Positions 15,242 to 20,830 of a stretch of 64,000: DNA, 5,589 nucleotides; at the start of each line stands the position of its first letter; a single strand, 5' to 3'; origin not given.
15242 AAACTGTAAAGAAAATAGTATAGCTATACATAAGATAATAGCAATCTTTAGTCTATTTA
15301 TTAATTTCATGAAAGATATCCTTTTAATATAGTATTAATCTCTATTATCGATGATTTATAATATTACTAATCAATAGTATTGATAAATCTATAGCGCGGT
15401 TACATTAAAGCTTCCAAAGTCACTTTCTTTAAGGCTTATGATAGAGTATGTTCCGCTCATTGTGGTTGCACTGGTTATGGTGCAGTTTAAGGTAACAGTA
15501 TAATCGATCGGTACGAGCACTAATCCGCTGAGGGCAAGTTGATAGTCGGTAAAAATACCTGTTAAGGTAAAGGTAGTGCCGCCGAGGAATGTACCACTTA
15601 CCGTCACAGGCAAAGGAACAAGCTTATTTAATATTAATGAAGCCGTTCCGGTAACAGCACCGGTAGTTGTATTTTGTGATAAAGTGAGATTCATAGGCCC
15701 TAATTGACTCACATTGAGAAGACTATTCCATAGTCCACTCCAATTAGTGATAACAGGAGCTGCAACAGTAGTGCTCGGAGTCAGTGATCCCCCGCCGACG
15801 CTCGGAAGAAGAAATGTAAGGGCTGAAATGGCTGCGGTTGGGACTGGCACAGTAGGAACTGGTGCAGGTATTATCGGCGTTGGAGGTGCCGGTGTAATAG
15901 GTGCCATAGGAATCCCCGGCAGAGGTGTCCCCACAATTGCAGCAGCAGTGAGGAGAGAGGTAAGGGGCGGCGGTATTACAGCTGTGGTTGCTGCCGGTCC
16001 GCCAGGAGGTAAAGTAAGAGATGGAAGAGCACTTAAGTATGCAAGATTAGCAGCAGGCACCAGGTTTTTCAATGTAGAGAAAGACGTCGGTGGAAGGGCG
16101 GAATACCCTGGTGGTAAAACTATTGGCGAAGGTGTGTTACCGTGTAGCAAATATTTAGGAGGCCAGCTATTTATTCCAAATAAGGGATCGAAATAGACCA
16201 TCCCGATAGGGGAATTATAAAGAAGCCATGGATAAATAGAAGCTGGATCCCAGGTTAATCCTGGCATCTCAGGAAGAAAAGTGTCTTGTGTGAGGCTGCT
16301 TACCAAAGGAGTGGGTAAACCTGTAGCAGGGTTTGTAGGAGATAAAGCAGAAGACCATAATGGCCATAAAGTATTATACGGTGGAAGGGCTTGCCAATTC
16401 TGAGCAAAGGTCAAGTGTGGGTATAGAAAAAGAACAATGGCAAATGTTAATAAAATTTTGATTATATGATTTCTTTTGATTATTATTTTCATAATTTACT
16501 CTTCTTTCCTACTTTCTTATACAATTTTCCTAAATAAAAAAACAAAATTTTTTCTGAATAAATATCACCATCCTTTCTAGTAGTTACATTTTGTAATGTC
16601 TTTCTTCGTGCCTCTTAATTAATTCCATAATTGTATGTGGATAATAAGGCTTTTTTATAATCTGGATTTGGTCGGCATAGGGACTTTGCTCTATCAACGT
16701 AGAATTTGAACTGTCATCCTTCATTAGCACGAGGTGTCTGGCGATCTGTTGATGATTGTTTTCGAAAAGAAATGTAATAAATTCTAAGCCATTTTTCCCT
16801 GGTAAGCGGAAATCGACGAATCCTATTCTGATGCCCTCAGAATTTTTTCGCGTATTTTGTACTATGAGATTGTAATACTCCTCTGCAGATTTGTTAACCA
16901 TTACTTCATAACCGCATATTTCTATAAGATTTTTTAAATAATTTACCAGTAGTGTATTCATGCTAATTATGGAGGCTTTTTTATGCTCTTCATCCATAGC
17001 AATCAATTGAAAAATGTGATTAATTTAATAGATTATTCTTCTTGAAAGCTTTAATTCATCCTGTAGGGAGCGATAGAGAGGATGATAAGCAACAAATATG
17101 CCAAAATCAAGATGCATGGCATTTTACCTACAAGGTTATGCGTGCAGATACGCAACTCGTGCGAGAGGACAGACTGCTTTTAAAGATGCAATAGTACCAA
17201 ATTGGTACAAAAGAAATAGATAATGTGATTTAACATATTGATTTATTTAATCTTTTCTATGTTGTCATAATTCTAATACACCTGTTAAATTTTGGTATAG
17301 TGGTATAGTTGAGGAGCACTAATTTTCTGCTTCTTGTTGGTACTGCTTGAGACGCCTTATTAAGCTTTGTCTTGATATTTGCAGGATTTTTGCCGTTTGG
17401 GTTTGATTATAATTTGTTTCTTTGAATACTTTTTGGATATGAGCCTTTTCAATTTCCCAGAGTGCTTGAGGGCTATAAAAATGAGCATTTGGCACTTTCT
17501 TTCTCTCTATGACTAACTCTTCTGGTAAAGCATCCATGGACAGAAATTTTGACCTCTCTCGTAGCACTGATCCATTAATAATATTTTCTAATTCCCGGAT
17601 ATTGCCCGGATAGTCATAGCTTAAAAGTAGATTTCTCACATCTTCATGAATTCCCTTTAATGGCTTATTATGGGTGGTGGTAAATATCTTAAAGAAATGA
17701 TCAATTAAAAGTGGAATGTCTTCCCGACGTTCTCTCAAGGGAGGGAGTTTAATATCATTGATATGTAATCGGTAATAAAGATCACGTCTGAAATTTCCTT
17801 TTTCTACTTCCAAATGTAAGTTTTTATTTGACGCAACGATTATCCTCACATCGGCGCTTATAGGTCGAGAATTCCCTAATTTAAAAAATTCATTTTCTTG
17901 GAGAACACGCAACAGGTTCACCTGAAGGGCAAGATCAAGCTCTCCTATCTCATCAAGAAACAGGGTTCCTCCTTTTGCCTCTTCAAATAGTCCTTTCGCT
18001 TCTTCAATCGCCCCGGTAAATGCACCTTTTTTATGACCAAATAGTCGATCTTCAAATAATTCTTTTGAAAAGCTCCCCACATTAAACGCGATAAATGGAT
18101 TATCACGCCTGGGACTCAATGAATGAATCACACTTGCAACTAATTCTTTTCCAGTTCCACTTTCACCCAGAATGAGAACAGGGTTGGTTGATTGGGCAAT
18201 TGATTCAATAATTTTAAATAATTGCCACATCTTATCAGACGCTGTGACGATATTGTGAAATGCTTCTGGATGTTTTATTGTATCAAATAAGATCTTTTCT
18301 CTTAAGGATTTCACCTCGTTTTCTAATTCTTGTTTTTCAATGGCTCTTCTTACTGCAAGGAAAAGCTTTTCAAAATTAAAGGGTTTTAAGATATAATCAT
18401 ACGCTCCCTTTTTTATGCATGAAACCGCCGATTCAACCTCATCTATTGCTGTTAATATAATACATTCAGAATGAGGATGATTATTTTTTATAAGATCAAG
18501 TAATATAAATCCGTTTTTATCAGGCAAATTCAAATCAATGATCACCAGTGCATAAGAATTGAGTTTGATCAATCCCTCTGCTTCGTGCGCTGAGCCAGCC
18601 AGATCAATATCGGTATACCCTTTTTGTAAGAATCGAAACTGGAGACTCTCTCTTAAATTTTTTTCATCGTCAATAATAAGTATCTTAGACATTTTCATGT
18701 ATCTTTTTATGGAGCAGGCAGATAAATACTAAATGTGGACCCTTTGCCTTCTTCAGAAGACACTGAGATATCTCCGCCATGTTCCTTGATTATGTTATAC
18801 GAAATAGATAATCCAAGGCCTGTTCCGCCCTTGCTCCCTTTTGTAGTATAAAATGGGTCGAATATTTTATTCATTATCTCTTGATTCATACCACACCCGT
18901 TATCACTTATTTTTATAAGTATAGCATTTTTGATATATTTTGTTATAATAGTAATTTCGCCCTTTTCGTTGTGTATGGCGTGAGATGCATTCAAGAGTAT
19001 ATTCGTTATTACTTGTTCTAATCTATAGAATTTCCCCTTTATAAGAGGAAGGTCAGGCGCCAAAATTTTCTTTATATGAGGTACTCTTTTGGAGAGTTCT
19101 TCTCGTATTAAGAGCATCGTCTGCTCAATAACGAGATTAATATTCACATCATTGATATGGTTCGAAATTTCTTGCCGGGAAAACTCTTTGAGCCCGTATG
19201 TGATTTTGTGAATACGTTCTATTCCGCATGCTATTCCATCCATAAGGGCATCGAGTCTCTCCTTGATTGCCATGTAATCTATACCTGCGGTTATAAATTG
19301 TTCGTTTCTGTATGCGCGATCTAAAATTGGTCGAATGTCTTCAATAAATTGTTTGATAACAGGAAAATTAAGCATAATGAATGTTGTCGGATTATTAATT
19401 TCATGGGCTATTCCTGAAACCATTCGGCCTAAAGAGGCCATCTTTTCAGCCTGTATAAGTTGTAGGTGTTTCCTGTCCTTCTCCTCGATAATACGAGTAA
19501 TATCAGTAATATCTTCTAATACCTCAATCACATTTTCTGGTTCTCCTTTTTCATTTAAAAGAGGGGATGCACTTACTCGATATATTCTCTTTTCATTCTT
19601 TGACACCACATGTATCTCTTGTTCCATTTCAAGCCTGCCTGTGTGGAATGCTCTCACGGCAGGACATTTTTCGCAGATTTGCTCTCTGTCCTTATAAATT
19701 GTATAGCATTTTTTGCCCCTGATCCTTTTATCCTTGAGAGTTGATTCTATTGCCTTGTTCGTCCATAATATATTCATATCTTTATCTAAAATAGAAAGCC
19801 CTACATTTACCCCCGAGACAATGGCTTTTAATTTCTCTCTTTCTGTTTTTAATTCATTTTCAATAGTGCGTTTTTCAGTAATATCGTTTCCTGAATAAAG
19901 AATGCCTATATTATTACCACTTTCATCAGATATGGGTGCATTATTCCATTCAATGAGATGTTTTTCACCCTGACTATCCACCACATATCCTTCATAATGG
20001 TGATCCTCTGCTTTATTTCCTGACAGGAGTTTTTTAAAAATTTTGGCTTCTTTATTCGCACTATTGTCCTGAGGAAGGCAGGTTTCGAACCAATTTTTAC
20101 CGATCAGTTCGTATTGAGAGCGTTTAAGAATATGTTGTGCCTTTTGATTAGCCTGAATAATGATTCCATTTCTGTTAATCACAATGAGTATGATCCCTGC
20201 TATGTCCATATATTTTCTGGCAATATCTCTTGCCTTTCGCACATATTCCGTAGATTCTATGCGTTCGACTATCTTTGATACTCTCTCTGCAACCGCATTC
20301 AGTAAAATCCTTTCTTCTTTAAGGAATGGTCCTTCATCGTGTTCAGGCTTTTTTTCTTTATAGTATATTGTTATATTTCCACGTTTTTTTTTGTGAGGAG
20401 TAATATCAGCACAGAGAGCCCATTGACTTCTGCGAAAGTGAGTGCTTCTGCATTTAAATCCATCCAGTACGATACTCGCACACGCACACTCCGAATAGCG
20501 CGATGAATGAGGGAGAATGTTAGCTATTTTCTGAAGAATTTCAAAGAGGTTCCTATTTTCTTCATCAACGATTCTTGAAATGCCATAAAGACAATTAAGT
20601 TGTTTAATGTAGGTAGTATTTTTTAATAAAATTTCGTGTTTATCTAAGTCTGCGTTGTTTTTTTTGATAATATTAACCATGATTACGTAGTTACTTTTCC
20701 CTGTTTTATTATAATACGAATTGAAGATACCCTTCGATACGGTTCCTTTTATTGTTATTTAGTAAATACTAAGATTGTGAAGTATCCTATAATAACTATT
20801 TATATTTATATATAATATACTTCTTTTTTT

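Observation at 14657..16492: Domain shuffling within the array: a C-terminal module exists both fused (15389..16492) and free-standing (14657..15310)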

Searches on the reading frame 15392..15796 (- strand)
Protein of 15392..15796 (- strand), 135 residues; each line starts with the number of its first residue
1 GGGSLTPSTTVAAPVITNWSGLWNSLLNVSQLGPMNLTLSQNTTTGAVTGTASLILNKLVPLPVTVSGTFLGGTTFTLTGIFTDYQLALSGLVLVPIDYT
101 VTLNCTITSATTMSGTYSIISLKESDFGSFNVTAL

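Call 24: predict_structure(alignment_id=A2)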
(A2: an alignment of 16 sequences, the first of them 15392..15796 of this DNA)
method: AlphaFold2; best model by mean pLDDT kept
length: 135 residues; sequences in the alignment: 16
mean_pLDDT: 91.7   pTM: 0.81
mean pLDDT of the five models: 91.7, 91.0, 90.7, 90.0, 89.9
residues with pLDDT >= 90: 105; 70-90: 19; 50-70: 11; < 50: 0
segments of 3 or more residues with pLDDT < 50: none
pLDDT, mean of each block of 10 residues (from residue 1): 57 88 94 97 94 96 97 93 89 92 97 98 96 97
secondary structure, 60 per line:
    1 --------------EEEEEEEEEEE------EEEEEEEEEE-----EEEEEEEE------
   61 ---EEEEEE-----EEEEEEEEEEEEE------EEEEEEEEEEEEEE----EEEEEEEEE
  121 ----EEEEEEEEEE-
elements in order: E15-25 E32-41 E47-54 E64-69 E75-87 E94-107 E112-120 E125-134

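Call 26: search_protein_representatives(alignment_id=A2)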
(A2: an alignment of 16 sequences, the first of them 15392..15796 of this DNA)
Query: 16 sequences, 126 profile positions. Proteins with E-value up to 0.001 (for the whole library): 160; up to 1e-10: 76; up to 1e-30: 14. The best 150 are listed.
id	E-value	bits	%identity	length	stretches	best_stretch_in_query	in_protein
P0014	9.5e-71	251.6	-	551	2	4-126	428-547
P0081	6.6e-39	148.7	-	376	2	10-124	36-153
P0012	4.2e-38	146.1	-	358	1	2-126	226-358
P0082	9.5e-36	138.5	-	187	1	3-126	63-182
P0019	4.2e-35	136.5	-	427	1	2-126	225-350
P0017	2.2e-33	130.9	-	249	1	5-126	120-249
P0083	2.5e-33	130.7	-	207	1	11-126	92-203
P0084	1.5e-32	128.2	-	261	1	11-125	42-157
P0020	2.2e-32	127.7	-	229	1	3-125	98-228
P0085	4.4e-32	126.7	-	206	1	6-126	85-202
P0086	1.1e-31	125.4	-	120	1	10-126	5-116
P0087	1.2e-31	125.3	-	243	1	11-126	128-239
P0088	2.5e-31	124.3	-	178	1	3-125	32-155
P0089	9.4e-31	122.4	-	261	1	2-126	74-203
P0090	1.1e-30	122.2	-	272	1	3-125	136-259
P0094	1.1e-26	109.2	-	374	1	9-125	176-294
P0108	1.7e-23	99.0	-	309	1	11-125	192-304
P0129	1.7e-18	82.8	-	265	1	3-126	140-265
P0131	8.0e-18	80.6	-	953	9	11-116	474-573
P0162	1.4e-08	50.7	-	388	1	4-124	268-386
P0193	5.0e-05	39.3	-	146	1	14-123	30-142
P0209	2.2e-04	37.2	-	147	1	6-124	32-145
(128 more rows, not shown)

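Call 35: search_solved_structures(query=A2, max_evalue=10)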
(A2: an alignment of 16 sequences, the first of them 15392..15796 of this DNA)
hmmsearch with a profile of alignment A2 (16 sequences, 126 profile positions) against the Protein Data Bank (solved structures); distinct sequences matched with E-value up to 10: 9.
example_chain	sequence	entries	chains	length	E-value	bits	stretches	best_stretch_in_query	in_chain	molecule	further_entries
8ud1_1H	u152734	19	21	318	0.15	15.1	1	65-116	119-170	NADH-ubiquinone oxidoreductase chain 1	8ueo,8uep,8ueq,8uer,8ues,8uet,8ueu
5gpn_e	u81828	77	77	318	0.15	15.1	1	65-116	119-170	NADH-ubiquinone oxidoreductase chain 1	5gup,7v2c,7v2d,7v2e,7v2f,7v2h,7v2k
6g2j_H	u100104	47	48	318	0.46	13.5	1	66-116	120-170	NADH-ubiquinone oxidoreductase chain 1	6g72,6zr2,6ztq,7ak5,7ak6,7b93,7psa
9bei_A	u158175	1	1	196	0.94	12.5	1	5-39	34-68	Claudin-4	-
8b9z_H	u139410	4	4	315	0.95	12.5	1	48-109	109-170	NADH-ubiquinone oxidoreductase chain 1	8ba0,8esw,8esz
9cmh_A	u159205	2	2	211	1.9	11.5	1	5-40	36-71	Claudin-4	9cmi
7kp4_A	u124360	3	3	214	1.9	11.5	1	5-39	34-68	Claudin-4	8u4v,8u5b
5l5g_A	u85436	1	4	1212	2.2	11.3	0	54-111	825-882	Plexin-A2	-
7tdm_A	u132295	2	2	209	2.2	11.3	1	5-40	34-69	Claudin-4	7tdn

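Call 51: fold_search(model_id=the predicted structure, library=pdb)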
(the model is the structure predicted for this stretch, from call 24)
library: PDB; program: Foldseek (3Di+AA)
matches with E <= 10: 971; with E <= 0.001: 0
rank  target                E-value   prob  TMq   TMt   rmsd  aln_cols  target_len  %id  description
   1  6cuj_A                1.9e-03  1.00  0.52  0.47   5.0       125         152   12  Crystal structure of the C-terminal domain of neisserial heparin binding antigen (NHBA) (released 2018-09-26)
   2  4qq1_C                2.5e-03  1.00  0.50  0.17   7.2       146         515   14  Crystal structure of the isotype 1 Transferrin binding protein B (TbpB) from serogroup B Neisseria meningitidis (released 2015-04-01)
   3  5o1r_B                4.0e-03  1.00  0.49  0.56   5.9       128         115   12  human Fab 5H2 bound to NHBA-C3 from Neisseria meningitidis serogroup B (released 2018-05-30)
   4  8amh_C                8.5e-03  1.00  0.46  0.50   6.9       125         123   15  The Crystal structure of wt apo agroavidin (released 2023-04-12)
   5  8asr_C                9.0e-03  1.00  0.46  0.48   6.1       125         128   14  The Crystal structure of F46Y mutant of apo agroavidin (released 2023-04-12)
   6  4o4u_B                9.0e-03  1.00  0.44  0.16   7.1       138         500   14  Crystal structure of the vaccine antigen Transferrin Binding Protein B (TbpB) mutant Trp-176-Ala from Haemophilus para (released 2015-01-14)
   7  4bbo_A                9.5e-03  1.00  0.52  0.60   6.1       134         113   18  Crystal structure of core-bradavidin (released 2013-10-16)
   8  6cuj_B                1.0e-02  1.00  0.43  0.40   6.2       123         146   11  Crystal structure of the C-terminal domain of neisserial heparin binding antigen (NHBA) (released 2018-09-26)
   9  4o4u_D                1.1e-02  1.00  0.46  0.16   7.5       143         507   14  Crystal structure of the vaccine antigen Transferrin Binding Protein B (TbpB) mutant Trp-176-Ala from Haemophilus para (released 2015-01-14)
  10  5o1r_A                1.2e-02  1.00  0.50  0.57   5.1       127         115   12  human Fab 5H2 bound to NHBA-C3 from Neisseria meningitidis serogroup B (released 2018-05-30)
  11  9b3e_A                1.2e-02  0.99  0.41  0.28   7.7       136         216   15  Crystal structure of a Slam-dependent surface lipoprotein, PmSLP, in Pasteurella multocida (released 2025-04-16)
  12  9nhq_B                1.3e-02  0.99  0.46  0.15   7.0       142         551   13  The cryo-EM structure of NmTbpA and NmTbpB in a complex (released 2026-03-04)
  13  6zyt_BBB              1.7e-02  1.00  0.50  0.58   5.6       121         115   12  Monomeric streptavidin with a conjugated biotinylated pyrrolidine (released 2021-08-18)
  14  2mnh_MODEL_1_A        1.9e-02  0.97  0.43  0.40   7.7       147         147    5  Refined structure of outer membrane protein x in nanodisc by measuring residual dipolar couplings (released 2015-03-18)
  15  4es7                  2.0e-02  0.99  0.44  0.38   7.7       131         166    8  crystal structure of protein HC from Homo sapiens at 2 angstrom (released 2013-04-24)
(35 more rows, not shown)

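Call 65: list_cluster_members(proteins=[P0087, P0108, P0090, P0081, P0129, P0162, P0131, P0193, P0209, P0094])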
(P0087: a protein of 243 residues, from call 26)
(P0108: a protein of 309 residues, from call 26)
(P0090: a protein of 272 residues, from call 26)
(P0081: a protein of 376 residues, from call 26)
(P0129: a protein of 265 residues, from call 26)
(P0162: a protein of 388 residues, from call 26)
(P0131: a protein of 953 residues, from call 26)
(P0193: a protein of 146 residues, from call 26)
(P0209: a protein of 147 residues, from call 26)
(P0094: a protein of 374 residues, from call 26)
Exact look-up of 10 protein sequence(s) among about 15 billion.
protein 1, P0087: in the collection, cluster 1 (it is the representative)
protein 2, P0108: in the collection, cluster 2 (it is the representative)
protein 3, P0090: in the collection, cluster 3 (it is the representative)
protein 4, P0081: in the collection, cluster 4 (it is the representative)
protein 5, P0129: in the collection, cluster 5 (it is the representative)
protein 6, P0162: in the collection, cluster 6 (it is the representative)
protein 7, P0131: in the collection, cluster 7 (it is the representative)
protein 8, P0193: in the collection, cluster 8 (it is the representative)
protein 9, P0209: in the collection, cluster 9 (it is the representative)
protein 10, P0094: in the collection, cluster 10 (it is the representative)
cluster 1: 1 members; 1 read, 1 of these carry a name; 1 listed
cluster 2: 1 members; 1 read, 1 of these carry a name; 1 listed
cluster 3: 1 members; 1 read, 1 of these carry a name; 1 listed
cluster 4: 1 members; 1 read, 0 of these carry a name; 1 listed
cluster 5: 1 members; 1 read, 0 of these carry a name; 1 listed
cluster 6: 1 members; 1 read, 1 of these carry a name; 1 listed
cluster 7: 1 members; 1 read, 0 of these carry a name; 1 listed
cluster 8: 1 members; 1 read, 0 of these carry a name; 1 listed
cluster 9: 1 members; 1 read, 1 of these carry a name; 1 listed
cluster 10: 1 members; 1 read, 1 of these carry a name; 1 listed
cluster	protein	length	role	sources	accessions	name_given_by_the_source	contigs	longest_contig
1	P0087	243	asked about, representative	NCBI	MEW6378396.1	MAG: hypothetical protein AB1611_02180 [bacterium]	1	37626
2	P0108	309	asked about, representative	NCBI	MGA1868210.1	MAG: hypothetical protein ACMUJM_06650 [bacterium]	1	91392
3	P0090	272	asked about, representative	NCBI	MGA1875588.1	MAG: hypothetical protein ACMUIA_08260 [bacterium]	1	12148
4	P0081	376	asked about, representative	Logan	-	-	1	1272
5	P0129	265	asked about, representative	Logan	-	-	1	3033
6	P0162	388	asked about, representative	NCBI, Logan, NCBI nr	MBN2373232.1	hypothetical protein JXL19_05565 [bacterium] | hypothetical protein [bacterium]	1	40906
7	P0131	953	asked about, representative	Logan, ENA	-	-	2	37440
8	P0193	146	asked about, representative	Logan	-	-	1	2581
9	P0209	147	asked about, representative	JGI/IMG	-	hypothetical protein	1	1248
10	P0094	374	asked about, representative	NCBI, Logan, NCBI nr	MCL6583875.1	MAG: hypothetical protein K6U11_09585 [bacterium] | hypothetical protein [bacterium]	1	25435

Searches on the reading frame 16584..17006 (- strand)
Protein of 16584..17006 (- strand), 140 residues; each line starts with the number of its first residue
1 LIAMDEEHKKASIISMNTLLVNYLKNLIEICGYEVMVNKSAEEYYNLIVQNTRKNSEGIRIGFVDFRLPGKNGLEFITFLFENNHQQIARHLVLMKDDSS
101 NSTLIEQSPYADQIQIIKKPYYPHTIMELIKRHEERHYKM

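Call 5: search_protein_families(library=pfam, proteins=[window:16584-17006:-], max_evalue=1)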
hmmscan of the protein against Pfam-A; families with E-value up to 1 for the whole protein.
window:16584-17006:- (140 aa): 1 family
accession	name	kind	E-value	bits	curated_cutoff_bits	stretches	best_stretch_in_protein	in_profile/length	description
PF00072.30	Response_reg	-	6.8e-05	23.4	30.2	1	18-130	8-110/111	Response regulator receiver domain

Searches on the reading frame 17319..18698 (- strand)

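Call 5: search_protein_families(library=pfam, proteins=[window:17319-18698:-], max_evalue=1)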
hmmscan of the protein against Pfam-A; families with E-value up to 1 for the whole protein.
window:17319-18698:- (459 aa): 16 families
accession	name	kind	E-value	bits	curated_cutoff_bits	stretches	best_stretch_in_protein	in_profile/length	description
PF00158.32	Sigma54_activat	-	1.2e-64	217.4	20.2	1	150-316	1-167/168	Sigma-54 interaction domain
PF00072.30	Response_reg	-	9.1e-24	84.2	30.2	1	6-116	1-110/111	Response regulator receiver domain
PF25601.1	AAA_lid_14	-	3.1e-23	81.8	27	1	322-401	1-80/87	AAA+ ATPase lid domain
PF14532.12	Sigma54_activ_2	-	1.5e-22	80.8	25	1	152-321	2-138/138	Sigma-54 interaction domain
PF02954.25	HTH_8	-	3.3e-12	46.4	22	1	413-453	2-42/42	Bacterial regulatory protein, Fis family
PF07728.20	AAA_5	-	3.5e-07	30.7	22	1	173-293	1-124/139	AAA domain (dynein-related subfamily)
PF00004.35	AAA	-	0.0023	18.8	21.2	1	174-291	1-109/131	ATPase family associated with various cellular activities (AAA)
PF01078.27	Mg_chelatase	-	0.0054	16.6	20.3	1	171-259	22-123/207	Magnesium chelatase, subunit ChlI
PF12775.13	AAA_7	-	0.013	15.5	25.8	1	144-194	6-56/181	P-loop containing dynein motor region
PF07724.20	AAA_2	-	0.015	15.8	27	1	174-290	6-122/166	AAA domain (Cdc48 subfamily)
PF13556.12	HTH_30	-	0.017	15.3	27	1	425-453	8-36/59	PucR C-terminal helix-turn-helix domain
PF13384.12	HTH_23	-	0.017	15.3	24.6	1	416-456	5-44/50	Homeodomain-like domain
PF13245.12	AAA_19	-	0.029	15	25.1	1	170-270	10-118/134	AAA domain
PF13518.12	HTH_28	-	0.036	14.6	25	1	429-456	12-39/52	Helix-turn-helix domain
PF24188.1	DUF7416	-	0.26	11.4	27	1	432-455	16-39/69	Family of unknown function (DUF7416)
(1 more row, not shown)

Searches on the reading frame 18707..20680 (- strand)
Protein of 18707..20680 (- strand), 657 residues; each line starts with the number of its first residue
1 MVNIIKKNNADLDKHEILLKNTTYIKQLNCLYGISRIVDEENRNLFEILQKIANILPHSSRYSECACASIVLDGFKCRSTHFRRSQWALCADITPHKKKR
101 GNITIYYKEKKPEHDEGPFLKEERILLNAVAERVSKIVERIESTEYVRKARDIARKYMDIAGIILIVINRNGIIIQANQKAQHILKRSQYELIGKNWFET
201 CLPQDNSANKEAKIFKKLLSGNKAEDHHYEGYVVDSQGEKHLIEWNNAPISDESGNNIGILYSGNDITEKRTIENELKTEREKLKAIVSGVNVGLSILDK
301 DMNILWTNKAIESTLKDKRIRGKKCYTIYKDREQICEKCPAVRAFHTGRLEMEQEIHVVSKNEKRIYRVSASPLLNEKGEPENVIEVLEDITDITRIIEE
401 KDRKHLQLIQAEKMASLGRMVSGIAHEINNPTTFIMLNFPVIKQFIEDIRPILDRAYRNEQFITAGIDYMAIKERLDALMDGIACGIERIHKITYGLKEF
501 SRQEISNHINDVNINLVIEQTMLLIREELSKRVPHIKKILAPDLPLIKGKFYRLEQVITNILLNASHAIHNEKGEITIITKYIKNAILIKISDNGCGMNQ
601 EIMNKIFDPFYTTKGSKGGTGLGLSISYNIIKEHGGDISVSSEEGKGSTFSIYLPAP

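Call 5: search_protein_families(library=pfam, proteins=[window:18707-20680:-], max_evalue=1)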
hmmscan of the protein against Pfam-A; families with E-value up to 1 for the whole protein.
window:18707-20680:- (657 aa): 11 families
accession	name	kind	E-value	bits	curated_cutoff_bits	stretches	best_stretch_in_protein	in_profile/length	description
PF02518.31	HATPase_c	-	1.8e-27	96.4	26.4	1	553-656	5-109/111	Histidine kinase-, DNA gyrase B-, and HSP90-like ATPase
PF08448.16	PAS_4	-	1.7e-24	86.6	23.1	2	291-393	4-107/110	PAS fold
PF13426.13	PAS_9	-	3.2e-20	72.8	27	2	165-269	5-103/103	PAS domain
PF00989.32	PAS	-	2.5e-15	56.9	22.6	2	165-267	14-113/113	PAS fold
PF13188.13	PAS_8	-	2.5e-06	27.6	21.8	2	163-205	12-54/65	PAS domain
PF14501.12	HATPase_c_5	-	5.9e-05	23.4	22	1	554-646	6-94/102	GHKL domain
PF24820.1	Diguanyl_cycl_sensor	-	0.00017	22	28.1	1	165-199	9-43/109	Diguanylate cyclase-like sensor domain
PF00512.31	HisKA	-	0.00065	20.1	26.9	1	417-461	2-48/66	His Kinase A (phospho-acceptor) domain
PF13596.12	PAS_10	-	0.0019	19.2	22.1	1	284-392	1-106/106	PAS domain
PF21370.4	PAS_GdpP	-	0.0052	17.6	27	1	293-343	14-64/90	Cyclic-di-AMP phosphodiesterase GdpP-like, PAS domain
PF18698.7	HisK_sensor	-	0.28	12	27.3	1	127-214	9-91/126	Histidine kinase sensor domain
